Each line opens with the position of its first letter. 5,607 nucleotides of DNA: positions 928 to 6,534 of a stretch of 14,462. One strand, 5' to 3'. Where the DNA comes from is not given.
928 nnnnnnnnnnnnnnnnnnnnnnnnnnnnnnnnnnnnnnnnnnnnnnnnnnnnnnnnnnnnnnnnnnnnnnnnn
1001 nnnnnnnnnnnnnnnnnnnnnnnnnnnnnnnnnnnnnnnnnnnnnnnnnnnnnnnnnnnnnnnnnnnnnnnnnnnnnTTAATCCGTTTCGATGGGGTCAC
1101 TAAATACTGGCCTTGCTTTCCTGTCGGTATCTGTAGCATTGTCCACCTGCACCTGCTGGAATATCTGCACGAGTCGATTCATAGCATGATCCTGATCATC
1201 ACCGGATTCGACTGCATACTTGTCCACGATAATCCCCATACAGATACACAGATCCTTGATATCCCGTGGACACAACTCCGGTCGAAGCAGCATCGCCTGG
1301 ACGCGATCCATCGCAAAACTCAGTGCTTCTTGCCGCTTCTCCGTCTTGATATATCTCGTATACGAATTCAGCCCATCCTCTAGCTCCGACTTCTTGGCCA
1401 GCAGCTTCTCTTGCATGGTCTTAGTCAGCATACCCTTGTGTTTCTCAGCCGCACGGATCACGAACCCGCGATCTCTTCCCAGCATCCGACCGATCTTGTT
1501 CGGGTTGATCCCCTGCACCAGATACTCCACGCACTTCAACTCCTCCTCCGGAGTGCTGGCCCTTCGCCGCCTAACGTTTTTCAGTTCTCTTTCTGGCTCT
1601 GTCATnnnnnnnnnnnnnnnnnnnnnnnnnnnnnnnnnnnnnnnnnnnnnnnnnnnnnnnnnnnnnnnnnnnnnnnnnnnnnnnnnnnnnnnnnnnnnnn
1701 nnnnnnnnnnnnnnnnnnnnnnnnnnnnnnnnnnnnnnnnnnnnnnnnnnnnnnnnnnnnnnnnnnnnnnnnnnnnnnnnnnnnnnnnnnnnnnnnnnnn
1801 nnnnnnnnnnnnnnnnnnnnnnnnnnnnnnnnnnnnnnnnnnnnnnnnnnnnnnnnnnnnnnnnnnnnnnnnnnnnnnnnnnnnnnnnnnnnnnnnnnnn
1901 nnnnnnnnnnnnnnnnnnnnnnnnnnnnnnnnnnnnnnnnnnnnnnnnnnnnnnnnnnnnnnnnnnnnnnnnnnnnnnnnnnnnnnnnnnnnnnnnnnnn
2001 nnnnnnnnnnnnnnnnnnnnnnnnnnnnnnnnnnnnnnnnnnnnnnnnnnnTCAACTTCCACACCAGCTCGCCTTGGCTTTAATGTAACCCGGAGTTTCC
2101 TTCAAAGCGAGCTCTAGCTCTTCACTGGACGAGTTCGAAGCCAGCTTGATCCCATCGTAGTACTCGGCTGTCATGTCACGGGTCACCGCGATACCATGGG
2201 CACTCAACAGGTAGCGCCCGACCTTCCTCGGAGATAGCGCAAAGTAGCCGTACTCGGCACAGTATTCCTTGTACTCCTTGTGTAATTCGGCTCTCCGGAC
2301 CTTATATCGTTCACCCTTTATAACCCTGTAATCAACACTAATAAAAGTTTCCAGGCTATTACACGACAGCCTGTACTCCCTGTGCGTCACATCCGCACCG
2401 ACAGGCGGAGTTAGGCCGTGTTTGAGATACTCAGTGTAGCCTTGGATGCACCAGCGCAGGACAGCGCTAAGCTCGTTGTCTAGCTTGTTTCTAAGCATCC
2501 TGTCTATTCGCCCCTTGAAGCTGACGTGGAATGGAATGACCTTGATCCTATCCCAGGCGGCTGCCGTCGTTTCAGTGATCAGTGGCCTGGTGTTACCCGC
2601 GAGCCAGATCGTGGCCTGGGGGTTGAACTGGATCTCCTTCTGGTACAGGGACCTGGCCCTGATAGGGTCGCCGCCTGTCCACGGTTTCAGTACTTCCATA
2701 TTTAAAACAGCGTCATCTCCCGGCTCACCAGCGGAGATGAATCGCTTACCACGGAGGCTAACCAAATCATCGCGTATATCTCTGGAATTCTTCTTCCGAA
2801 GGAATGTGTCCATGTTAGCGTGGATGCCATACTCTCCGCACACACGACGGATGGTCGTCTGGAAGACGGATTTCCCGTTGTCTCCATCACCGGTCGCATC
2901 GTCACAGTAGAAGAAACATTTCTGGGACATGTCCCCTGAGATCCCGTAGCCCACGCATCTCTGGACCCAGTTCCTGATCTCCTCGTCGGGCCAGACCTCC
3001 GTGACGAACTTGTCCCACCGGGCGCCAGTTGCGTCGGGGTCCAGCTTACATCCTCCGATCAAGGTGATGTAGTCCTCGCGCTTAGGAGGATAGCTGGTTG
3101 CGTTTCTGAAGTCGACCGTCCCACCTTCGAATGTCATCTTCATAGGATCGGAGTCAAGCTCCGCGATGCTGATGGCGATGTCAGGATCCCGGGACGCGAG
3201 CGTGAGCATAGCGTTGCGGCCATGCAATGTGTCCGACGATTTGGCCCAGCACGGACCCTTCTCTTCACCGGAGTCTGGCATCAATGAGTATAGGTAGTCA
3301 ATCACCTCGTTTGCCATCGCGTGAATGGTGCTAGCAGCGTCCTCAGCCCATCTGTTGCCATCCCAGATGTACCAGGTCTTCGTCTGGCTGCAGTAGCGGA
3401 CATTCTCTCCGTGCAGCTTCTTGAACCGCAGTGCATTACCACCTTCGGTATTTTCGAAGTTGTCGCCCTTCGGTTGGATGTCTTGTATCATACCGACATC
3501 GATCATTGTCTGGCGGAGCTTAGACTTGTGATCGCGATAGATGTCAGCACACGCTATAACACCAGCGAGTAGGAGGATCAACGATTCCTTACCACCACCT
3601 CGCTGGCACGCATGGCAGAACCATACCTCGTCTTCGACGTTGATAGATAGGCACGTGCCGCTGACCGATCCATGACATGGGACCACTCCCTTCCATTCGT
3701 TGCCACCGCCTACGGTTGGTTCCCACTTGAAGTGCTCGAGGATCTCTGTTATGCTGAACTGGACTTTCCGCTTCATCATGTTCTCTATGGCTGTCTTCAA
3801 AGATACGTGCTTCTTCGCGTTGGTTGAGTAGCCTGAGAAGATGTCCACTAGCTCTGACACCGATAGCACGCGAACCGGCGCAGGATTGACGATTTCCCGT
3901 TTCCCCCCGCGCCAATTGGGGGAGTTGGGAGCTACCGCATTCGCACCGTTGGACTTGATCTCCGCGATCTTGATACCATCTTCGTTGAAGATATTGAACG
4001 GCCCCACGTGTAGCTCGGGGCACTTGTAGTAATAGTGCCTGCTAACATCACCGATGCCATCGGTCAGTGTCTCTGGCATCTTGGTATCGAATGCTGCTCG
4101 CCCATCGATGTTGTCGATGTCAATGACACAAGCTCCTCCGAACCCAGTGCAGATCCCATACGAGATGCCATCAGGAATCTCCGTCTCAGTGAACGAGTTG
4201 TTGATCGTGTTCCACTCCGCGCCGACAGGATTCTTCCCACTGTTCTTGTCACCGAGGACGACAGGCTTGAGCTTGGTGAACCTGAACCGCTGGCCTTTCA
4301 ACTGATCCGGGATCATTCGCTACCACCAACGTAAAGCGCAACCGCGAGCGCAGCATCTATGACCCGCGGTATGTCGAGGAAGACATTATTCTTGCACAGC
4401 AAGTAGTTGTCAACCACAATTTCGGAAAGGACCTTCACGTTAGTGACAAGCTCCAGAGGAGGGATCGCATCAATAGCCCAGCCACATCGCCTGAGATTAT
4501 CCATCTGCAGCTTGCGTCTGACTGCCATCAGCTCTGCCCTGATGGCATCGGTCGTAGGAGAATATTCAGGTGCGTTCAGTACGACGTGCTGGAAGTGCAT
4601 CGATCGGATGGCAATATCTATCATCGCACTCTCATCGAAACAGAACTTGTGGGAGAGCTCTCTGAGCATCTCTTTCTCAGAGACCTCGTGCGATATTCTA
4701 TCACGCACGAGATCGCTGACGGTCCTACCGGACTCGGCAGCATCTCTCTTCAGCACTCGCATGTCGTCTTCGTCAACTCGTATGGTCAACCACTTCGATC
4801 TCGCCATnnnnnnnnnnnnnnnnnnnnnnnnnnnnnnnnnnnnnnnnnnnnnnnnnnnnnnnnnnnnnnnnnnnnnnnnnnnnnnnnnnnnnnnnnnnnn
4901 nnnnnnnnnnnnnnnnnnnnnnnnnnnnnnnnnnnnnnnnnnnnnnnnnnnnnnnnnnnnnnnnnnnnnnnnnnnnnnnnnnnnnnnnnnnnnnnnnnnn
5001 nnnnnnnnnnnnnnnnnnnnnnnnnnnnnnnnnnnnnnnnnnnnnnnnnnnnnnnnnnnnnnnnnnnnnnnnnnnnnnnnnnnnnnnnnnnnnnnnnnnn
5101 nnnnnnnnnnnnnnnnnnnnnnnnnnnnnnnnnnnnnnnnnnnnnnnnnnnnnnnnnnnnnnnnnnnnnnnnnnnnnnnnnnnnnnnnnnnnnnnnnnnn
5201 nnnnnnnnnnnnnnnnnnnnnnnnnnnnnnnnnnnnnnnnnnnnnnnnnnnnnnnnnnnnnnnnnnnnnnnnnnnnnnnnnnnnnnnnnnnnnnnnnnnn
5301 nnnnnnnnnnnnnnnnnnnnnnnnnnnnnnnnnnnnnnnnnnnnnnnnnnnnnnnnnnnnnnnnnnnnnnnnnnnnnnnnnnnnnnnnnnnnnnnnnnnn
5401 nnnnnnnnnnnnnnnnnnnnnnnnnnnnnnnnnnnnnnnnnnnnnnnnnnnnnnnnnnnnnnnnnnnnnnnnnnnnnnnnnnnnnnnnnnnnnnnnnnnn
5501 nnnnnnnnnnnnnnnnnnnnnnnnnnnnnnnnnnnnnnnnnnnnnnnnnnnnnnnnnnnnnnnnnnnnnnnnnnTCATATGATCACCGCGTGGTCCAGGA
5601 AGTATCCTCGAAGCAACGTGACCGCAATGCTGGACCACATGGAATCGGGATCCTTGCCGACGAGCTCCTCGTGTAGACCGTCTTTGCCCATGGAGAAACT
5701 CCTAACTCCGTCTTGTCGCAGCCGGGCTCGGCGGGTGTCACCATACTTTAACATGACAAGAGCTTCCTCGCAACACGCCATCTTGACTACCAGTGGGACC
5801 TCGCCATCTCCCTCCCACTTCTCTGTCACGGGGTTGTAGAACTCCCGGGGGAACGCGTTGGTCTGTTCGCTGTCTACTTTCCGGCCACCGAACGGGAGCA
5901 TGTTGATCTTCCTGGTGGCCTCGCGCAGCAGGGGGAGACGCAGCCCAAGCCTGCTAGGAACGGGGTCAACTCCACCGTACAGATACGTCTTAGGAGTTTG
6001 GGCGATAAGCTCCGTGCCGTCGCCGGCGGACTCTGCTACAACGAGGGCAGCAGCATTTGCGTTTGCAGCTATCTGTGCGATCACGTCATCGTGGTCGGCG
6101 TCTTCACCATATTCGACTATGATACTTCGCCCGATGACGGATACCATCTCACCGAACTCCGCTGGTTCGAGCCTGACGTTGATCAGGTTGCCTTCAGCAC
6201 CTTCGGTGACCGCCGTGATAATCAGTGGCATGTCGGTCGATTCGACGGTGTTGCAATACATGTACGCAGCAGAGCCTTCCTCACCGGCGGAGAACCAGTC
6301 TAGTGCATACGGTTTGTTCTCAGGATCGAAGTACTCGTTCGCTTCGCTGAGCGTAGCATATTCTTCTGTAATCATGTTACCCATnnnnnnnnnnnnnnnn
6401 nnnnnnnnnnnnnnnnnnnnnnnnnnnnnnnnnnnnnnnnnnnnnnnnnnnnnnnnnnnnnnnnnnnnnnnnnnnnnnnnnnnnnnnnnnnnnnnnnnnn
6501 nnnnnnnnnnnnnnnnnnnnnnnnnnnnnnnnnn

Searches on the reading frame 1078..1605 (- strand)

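Call 26: search_protein_families(library=phrogs, proteins=[window:1078-1605:-], max_evalue=0.001)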
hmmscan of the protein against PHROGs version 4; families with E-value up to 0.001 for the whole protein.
window:1078-1605:- (175 aa): 0 families

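Call 34: search_protein_families(library=ncbifam, proteins=[window:1078-1605:-], max_evalue=0.01)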
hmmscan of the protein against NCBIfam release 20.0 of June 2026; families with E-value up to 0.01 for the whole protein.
window:1078-1605:- (175 aa): 1 family
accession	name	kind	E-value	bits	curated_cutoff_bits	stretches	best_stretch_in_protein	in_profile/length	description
NF033558.1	transpos_IS1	equivalog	0.0041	17.1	100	1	6-117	29-138/199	IS1 family transposase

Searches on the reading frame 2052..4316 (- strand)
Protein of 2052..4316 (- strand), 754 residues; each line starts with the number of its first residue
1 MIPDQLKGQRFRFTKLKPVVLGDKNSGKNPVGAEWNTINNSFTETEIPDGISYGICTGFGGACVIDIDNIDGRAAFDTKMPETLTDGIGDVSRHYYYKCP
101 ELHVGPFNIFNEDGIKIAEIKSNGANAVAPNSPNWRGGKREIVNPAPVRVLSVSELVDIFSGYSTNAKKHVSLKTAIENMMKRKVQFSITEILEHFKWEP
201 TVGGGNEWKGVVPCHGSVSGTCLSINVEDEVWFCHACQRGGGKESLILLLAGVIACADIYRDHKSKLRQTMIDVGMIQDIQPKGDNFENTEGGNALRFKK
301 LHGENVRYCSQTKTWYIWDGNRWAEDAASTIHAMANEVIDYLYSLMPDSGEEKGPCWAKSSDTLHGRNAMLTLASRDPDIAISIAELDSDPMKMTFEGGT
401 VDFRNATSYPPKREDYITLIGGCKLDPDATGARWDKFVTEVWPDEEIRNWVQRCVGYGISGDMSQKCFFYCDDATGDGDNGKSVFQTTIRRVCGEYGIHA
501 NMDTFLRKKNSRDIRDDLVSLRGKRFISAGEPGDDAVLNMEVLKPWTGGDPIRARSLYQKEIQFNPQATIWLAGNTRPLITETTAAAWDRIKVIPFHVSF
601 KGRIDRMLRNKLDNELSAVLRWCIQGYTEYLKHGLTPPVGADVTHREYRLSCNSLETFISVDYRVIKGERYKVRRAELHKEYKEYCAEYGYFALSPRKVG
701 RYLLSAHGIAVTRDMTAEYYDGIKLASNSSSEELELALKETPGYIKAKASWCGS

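Call 8: search_protein_families(library=pfam, proteins=[window:2052-4316:-], max_evalue=0.01)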
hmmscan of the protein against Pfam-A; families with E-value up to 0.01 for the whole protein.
window:2052-4316:- (754 aa): 3 families
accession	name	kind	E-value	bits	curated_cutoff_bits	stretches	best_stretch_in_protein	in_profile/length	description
PF08706.16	D5_N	-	9.5e-23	81.5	22.4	1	295-443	1-145/145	D5 N terminal like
PF09250.16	Prim-Pol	-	4.8e-08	34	22.8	1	27-146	18-150/158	Bifunctional DNA primase/polymerase, N-terminal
PF19263.5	DUF5906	-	1.1e-05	26.5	27.6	1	475-579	2-105/114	Family of unknown function (DUF5906)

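Call 25: search_protein_families(library=phrogs, proteins=[window:2052-4316:-], max_evalue=0.001)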
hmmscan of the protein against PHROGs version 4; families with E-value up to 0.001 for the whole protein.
window:2052-4316:- (754 aa): 10 families
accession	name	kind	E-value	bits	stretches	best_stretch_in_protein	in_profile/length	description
phrog_1156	-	DNA, RNA and nucleotide metabolism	1.7e-93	315.7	1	26-729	33-829/855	DNA primase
phrog_6088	-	DNA, RNA and nucleotide metabolism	7.9e-86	290.1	1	286-729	329-767/772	DNA primase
phrog_2478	-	DNA, RNA and nucleotide metabolism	3.1e-83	281.3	1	276-733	392-848/854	DNA polymerase/primase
phrog_1829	-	DNA, RNA and nucleotide metabolism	4.1e-79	267.6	1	256-732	293-762/772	DNA primase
phrog_864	-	DNA, RNA and nucleotide metabolism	1.2e-50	173.9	1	309-704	225-597/1064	DNA primase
phrog_1883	-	DNA, RNA and nucleotide metabolism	2.4e-41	142.9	1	372-730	395-752/756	DNA helicase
phrog_16950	-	DNA, RNA and nucleotide metabolism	2.5e-38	132.5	1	289-696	366-799/843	DNA primase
phrog_7601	-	unknown function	4.8e-26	92.8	1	461-703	15-250/289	-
phrog_16213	-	DNA, RNA and nucleotide metabolism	8e-11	41.9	1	478-635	405-557/732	DNA primase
phrog_360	-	DNA, RNA and nucleotide metabolism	0.00011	23.3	1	186-247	5-68/133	DNA primase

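Call 27: find_homologous_proteins(query=window:2052-4316:-, max_evalue=1e-10)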
Query window:2052-4316:- (754 aa): 50 proteins with E <= 1e-10 among 7627 candidates.
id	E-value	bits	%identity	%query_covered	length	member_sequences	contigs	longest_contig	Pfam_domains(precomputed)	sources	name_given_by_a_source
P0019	0.0e+0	1792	100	100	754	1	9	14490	PF19263.6,PF09250.17,PF08706.17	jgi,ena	jgi:putative DNA primase/helicase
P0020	1.3e-271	922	55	98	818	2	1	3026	PF19263.6,PF08706.17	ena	-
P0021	4.5e-209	715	45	98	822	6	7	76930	PF19263.6,PF08706.17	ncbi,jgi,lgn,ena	-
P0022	9.8e-200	684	65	61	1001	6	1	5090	PF19263.6,PF08706.17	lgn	-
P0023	1.3e-119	419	42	62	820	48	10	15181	PF22763.2,PF19263.6,PF08706.17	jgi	jgi:putative DNA primase/helicase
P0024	2.5e-114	402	40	63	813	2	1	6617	PF22763.2,PF19263.6,PF08706.17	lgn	-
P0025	1.3e-83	300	38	56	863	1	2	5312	PF22763.2,PF19263.6,PF08706.17,PF03288.23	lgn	-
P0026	2.0e-82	296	29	93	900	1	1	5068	PF19263.6,PF08706.17,PF03288.23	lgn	-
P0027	8.2e-81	291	32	72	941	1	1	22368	PF19263.6,PF08706.17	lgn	-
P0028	8.2e-80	288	36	58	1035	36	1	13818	PF19263.6,PF08706.17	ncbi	-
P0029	8.5e-70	254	35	58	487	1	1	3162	PF19263.6,PF08706.17,PF03288.23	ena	-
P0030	3.6e-63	233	32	59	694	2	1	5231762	PF19263.6,PF12965.14,PF08706.17,PF03288.23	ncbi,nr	ncbi:phage/plasmid primase, P4 family [Fimbriimonas ginsengisoli]|nr:phage/plasmid primase, P4 famil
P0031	1.5e-57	214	31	57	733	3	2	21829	PF13155.13,PF19263.6,PF08706.17,PF03288.23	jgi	jgi:putative DNA primase/helicase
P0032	1.8e-55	207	32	54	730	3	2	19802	PF13155.13,PF19263.6,PF08706.17,PF03288.23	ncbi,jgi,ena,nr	ncbi:MAG TPA: hypothetical protein DCL60_01375 [Armatimonadetes bacterium]|nr:hypothetical protein [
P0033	2.3e-50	190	30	56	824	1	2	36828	PF19263.6,PF09250.17,PF08706.17,PF08708.17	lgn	-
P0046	9.8e-38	148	28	57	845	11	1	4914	PF19263.6,PF16793.11,PF08706.17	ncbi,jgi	jgi:putative DNA primase/helicase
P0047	1.2e-37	148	28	58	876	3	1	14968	PF19263.6,PF16793.11,PF08706.17,PF03288.23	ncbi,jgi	jgi:putative DNA primase/helicase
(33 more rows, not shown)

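Call 28: find_encoding_contigs(protein=P0021, flank=10000, max_places=7)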
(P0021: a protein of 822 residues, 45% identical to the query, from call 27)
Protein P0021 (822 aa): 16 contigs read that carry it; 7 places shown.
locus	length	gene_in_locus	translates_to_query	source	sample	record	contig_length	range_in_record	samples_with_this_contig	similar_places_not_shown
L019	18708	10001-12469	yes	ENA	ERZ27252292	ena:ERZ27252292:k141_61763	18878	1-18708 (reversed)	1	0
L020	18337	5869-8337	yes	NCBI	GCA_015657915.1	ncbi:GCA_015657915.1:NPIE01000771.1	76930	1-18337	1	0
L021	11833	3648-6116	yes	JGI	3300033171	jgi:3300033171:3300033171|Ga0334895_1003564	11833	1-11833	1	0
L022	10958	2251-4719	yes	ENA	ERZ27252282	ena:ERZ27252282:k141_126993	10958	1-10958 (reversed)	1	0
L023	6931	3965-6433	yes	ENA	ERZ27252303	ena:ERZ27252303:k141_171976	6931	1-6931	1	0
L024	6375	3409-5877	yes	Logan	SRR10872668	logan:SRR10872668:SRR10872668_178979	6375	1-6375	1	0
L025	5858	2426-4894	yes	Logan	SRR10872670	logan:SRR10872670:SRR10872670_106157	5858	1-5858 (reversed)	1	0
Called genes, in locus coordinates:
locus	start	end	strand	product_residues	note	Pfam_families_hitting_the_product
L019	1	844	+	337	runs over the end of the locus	?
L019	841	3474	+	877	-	-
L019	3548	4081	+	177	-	-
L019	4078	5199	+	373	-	-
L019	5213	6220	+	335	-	PF00535:Glycos_transf_2, PF13424:TPR_12 (faint), PF07719:TPR_2 (faint), PF13181:TPR_8 (faint), PF13428:TPR_14 (faint)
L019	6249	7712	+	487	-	-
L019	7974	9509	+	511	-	PF13307:Helicase_C_2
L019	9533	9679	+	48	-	-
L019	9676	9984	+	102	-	-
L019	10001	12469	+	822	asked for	PF08706:D5_N, PF19263:DUF5906 (weak)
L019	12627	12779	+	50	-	-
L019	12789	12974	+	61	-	-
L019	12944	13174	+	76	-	-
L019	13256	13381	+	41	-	PF24434:DUF7557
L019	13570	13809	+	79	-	-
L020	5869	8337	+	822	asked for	PF08706:D5_N, PF19263:DUF5906 (weak)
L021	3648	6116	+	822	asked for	PF08706:D5_N, PF19263:DUF5906 (weak)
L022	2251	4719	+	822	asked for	PF08706:D5_N, PF19263:DUF5906 (weak)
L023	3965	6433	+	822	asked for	PF08706:D5_N, PF19263:DUF5906 (weak)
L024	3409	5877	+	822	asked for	PF08706:D5_N, PF19263:DUF5906 (weak)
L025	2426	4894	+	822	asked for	PF08706:D5_N, PF19263:DUF5906 (weak)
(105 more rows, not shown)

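Call 29: list_cluster_members(proteins=[P0021, P0028, P0046, P0047])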
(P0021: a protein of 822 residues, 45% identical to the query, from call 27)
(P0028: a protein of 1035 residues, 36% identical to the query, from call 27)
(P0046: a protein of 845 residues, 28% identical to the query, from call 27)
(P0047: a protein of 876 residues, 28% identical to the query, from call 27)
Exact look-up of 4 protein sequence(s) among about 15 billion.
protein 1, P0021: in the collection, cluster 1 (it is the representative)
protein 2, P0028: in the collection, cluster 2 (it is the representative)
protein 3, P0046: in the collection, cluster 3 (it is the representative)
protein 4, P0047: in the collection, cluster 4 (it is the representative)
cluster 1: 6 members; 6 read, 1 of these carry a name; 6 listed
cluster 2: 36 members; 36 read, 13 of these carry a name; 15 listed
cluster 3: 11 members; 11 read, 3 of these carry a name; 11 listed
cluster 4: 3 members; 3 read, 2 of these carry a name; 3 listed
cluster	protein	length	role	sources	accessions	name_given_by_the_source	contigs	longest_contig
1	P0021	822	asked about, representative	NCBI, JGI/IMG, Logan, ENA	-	-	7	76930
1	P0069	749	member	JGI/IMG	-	putative DNA primase/helicase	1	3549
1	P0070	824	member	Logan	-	-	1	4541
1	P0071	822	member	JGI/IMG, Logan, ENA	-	-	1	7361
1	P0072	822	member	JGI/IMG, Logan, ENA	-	-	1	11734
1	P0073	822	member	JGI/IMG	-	-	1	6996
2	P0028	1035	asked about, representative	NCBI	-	-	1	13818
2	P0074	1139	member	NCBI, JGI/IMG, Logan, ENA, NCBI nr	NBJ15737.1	MAG: hypothetical protein FNP40_09230 [Dehalobacter sp. 4CP] | hypothetical protein [Dehalobacter sp. 4CP]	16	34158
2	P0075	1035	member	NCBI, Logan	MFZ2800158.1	MAG: phage/plasmid primase, P4 family [Syntrophorhabdus sp.]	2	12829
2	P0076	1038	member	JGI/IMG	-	P4 family phage/plasmid primase-like protien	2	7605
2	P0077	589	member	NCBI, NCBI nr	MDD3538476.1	MAG: phage/plasmid primase, P4 family, partial [Eubacteriales bacterium] | phage/plasmid primase, P4 family [Eubacteriales bacterium]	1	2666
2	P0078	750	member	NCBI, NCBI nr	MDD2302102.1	MAG: phage/plasmid primase, P4 family, partial [Eubacteriales bacterium] | phage/plasmid primase, P4 family [Eubacteriales bacterium]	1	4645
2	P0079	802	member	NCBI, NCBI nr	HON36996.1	MAG TPA: phage/plasmid primase, P4 family, partial [Methanothrix sp.] | phage/plasmid primase, P4 family [Methanothrix sp.]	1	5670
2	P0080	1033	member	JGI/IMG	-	putative DNA primase/helicase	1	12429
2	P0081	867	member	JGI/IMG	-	putative DNA primase/helicase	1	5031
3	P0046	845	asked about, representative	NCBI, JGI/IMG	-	putative DNA primase/helicase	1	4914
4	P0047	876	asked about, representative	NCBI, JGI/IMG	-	putative DNA primase/helicase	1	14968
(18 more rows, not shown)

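Call 31: search_dna_similar(query=window:2052-4316:-, collection=phages, mode=protein, max_evalue=1e-10, max_rows=25)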
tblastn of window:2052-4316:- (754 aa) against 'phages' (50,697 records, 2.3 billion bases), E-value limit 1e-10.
Records with a match: 930; places in all: 930; records where one place covers at least 80% of the query: 0.
Best place of each record, by identity: <60% 930.
By first word of the organism name: Mycobacterium 280; Microbacterium 118; Gordonia 112; Streptococcus 93; Arthrobacter 91; Streptomyces 32; Lactobacillus 17; Curtobacterium 17; Corynebacterium 15; Listeria 12; and 46 more.
By host as written in the record: Mycobacterium smegmatis mc2 155 194; Microbacterium foliorum NRRL B-24224 59; Gordonia terrae 3612 59; Arthrobacter globiformis B-2979 50; - 44; Mycobacterium smegmatis mc#155 42; Microbacterium foliorum NRRL B-24224 SEA 35; Gordonia rubripertincta NRRL B-16540 26; and 209 more.
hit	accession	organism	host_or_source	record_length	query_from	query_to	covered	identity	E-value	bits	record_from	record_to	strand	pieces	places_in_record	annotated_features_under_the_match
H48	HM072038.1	Bacillus phage phi105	Bacillus subtilis BGSC 1L32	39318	273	723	60%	31.3%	5e-61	229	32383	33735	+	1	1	gp60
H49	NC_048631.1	Bacillus phage phi105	Bacillus subtilis BGSC 1L32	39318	273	723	60%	31.3%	5e-61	229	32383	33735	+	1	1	DNA primase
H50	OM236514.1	Bacillus phage rho14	Bacillus subtilis BEST7003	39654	273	723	60%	31.3%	6e-61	229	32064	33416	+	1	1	DNA primase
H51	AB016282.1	Bacillus phage phi105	-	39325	273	723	60%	31.3%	6e-61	229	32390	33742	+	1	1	unnamed protein product; ORF11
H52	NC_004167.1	Bacillus phage phi105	-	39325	273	723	60%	31.3%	6e-61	229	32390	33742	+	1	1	DNA primase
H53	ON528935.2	Bacillus phage vB_BteM-A9Y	Bacillus tequilensis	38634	260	703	59%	30.9%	2e-60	228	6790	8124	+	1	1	DNA primase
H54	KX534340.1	Phage Wrath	human bladder microbiota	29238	262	713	60%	29.9%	1e-47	189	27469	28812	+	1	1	DNA primase/helicase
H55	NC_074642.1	Methanoculleus virus L4768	Methanoculleus bourgensis E02.3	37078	260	703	59%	30.0%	7e-46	183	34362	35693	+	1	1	DNA primase/helicase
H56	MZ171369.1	Methanoculleus virus Blf4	Methanoculleus bourgensis E02.3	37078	260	703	59%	30.0%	7e-46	183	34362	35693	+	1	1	DNA primase/helicase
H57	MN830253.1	Lactobacillus phage JNU_P5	Lactobacillus fermentum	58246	293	723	57%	30.8%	8e-55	211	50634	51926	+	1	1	DNA primase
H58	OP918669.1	Bacillus phage yong1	Bacillus subtilis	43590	287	703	55%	31.5%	2e-60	228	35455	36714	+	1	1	primase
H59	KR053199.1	Gordonia phage GMA4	Gordonia malaquae strain BEN700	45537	290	723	58%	29.8%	3e-47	187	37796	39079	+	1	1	hypothetical protein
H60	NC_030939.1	Gordonia phage GMA4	Gordonia malaquae strain BEN700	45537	290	723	58%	29.8%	3e-47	187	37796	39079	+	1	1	DNA polymerase/primase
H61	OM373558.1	Staphylococcus phage vB_SpsX-DS11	Staphylococcus pseudintermedius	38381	276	723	59%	28.6%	5e-53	205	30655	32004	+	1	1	record has no annotation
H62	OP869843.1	Lacticaseibacillus phage R9.2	Lacticaseibacillus casei LMG 23550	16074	255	723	62%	27.2%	8e-51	198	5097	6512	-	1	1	hypothetical protein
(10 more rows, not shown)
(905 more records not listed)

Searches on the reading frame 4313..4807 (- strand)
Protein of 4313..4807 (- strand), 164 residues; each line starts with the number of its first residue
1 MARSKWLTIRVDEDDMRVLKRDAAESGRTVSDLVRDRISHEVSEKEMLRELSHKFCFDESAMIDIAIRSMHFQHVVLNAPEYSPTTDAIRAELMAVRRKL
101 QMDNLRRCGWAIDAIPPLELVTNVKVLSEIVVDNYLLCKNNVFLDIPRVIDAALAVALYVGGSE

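Call 26: search_protein_families(library=phrogs, proteins=[window:4313-4807:-], max_evalue=0.001)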
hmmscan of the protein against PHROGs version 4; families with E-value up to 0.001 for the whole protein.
window:4313-4807:- (164 aa): 0 families

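Call 34: search_protein_families(library=ncbifam, proteins=[window:4313-4807:-], max_evalue=0.01)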
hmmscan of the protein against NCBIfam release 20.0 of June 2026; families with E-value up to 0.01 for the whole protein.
window:4313-4807:- (164 aa): 1 family
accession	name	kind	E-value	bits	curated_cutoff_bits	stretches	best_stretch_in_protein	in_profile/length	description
NF046040.1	RelB_antitoxin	equivalog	0.0058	16.9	50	0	8-38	2-32/69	type II toxin-antitoxin system RelB family antitoxin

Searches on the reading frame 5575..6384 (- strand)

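Call 8: search_protein_families(library=pfam, proteins=[window:5575-6384:-], max_evalue=0.01)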
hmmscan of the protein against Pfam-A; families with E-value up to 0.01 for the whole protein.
window:5575-6384:- (269 aa): 1 family
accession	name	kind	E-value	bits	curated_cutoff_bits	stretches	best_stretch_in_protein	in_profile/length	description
PF20557.3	DnaT_2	-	1.2e-06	29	27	1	151-217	44-110/168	Putative DnaT-like ssDNA binding protein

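Call 25: search_protein_families(library=phrogs, proteins=[window:5575-6375:-], max_evalue=0.001)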
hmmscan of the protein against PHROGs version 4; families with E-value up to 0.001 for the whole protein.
window:5575-6375:- (266 aa): 1 family
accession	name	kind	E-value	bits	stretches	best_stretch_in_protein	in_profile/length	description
phrog_477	-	connector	4e-05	24.4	1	148-211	49-114/220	head-tail adaptor Ad1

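Call 34: search_protein_families(library=ncbifam, proteins=[window:5575-6375:-], max_evalue=0.01)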
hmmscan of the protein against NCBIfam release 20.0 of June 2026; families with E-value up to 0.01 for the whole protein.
window:5575-6375:- (266 aa): 0 families
